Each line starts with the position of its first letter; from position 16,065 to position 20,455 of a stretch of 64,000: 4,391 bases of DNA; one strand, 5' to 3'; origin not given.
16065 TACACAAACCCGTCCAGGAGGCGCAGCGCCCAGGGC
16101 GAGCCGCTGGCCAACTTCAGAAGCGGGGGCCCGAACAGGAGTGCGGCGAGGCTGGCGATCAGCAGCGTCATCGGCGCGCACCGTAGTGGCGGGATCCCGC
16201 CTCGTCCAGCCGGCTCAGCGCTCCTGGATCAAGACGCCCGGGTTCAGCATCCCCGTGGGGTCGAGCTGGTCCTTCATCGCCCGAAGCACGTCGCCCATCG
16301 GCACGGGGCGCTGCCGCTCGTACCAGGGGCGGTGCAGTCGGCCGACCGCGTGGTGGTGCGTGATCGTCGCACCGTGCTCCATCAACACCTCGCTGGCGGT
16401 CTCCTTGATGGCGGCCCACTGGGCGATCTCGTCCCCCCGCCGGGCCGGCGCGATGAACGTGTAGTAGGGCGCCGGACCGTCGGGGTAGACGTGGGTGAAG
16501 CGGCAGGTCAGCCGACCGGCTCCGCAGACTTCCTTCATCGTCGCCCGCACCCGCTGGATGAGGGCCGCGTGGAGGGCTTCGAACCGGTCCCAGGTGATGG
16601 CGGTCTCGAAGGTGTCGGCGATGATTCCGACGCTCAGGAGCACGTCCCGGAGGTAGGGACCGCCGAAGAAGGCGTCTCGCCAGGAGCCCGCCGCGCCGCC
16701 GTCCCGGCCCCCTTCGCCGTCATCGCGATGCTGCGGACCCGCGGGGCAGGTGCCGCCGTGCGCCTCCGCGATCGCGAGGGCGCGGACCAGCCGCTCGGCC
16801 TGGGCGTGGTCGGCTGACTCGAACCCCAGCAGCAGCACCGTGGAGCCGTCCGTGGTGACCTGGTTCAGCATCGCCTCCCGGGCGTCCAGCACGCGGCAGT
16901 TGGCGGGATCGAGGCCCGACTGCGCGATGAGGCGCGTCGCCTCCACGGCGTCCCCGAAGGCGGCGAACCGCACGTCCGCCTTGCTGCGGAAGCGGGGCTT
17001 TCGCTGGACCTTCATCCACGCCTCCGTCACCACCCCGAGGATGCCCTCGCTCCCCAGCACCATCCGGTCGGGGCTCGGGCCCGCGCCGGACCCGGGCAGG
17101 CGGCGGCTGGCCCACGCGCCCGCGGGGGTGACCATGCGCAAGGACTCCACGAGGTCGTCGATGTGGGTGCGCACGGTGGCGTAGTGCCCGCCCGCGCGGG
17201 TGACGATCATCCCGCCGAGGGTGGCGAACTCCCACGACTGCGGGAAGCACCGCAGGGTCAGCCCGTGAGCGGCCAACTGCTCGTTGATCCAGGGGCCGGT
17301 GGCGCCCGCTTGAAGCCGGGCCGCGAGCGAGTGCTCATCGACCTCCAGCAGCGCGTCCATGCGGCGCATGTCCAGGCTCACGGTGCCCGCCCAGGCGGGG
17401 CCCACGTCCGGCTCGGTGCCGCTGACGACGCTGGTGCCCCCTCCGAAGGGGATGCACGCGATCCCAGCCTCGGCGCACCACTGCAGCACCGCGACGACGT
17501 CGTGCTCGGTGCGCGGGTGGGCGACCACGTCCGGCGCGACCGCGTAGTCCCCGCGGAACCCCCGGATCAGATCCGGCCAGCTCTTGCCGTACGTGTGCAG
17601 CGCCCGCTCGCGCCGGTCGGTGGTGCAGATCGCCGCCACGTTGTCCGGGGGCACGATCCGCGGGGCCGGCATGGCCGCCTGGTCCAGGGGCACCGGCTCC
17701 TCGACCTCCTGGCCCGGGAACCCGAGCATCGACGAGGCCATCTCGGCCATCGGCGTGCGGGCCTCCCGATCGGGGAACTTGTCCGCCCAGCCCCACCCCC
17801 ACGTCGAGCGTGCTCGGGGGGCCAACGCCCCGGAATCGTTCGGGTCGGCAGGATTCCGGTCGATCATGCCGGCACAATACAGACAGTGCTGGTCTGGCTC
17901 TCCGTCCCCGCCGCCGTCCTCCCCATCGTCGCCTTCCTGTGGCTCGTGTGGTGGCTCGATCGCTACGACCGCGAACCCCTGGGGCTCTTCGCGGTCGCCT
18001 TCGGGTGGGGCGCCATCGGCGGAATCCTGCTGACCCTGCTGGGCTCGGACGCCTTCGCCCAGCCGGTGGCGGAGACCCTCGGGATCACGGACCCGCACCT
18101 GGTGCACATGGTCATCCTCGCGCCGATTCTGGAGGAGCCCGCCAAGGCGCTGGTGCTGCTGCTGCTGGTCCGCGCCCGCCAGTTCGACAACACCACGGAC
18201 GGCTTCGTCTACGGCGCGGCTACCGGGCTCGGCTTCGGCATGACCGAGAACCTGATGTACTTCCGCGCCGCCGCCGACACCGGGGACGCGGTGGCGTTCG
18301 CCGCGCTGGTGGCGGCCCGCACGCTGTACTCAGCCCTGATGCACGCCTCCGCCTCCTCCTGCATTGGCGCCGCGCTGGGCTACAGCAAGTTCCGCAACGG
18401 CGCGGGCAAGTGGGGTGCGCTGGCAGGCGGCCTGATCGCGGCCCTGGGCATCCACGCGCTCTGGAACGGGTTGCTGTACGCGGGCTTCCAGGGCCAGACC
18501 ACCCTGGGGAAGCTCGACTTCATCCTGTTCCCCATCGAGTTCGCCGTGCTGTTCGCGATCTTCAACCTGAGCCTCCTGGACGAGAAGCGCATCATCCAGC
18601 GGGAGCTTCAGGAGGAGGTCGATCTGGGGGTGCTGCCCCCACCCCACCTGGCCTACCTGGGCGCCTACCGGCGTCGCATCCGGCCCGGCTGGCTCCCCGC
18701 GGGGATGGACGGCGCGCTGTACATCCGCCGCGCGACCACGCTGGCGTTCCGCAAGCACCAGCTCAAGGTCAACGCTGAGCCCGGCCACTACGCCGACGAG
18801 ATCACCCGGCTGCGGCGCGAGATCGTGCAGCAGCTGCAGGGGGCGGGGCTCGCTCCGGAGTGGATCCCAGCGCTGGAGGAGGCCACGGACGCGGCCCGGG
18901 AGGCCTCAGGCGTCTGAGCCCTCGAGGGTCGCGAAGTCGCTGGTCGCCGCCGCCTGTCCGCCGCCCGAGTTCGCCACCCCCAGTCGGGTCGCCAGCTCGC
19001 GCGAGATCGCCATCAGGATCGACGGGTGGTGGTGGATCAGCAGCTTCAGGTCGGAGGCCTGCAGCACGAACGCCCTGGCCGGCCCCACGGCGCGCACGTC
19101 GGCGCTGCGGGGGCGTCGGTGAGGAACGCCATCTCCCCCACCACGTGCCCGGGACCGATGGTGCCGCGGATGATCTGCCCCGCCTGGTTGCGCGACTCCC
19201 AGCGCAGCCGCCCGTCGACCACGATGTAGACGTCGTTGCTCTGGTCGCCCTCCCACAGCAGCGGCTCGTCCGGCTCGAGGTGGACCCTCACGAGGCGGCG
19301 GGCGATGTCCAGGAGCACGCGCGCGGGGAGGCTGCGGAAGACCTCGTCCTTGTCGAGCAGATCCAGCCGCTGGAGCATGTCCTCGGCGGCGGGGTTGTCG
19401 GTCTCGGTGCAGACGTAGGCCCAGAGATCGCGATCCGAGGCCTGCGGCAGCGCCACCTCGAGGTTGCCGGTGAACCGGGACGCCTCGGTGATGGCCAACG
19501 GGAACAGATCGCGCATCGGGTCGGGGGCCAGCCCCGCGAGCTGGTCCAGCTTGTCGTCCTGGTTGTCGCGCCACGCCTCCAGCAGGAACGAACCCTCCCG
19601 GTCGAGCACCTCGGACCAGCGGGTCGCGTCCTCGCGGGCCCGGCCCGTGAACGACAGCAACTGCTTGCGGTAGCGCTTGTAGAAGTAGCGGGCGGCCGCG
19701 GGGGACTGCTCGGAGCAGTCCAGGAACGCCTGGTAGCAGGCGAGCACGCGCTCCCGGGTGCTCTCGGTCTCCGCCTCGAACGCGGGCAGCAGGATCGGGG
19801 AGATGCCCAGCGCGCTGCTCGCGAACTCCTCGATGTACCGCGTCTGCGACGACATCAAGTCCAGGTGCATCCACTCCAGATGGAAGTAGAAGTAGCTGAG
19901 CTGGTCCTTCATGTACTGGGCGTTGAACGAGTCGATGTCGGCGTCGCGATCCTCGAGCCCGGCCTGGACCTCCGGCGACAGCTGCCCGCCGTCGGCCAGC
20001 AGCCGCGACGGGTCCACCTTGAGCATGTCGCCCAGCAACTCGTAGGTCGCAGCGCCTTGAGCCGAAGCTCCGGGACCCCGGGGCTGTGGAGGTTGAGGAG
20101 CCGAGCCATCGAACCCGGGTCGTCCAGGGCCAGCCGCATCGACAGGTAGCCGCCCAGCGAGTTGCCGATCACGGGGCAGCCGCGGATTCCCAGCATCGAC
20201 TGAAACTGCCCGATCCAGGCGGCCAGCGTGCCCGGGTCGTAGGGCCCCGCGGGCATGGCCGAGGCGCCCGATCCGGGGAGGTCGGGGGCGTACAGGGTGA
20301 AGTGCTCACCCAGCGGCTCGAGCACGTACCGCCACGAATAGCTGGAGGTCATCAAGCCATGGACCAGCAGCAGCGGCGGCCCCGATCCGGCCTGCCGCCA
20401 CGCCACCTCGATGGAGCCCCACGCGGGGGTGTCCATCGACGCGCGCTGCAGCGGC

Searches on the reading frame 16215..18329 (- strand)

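Call 19: search_protein_families(library=pfam, proteins=[window:16215-18329:-], max_evalue=0.001)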
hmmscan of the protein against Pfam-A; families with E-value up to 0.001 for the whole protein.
window:16215-18329:- (704 aa): 2 families
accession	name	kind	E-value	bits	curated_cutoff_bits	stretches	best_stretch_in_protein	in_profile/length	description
PF02913.24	FAD-oxidase_C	-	2.5e-37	129.3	21.2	1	445-698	2-246/248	FAD linked oxidases, C-terminal domain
PF01565.28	FAD_binding_4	-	1e-29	103.4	26.4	1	266-405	1-134/139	FAD binding domain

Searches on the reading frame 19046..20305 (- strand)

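Call 19: search_protein_families(library=pfam, proteins=[window:19046-20305:-], max_evalue=0.001)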
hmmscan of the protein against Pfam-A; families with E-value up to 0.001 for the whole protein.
window:19046-20305:- (419 aa): 1 family
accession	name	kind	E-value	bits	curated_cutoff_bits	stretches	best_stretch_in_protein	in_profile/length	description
PF00027.35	cNMP_binding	-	5e-11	42.9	27.5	1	341-402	2-64/89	Cyclic nucleotide-binding domain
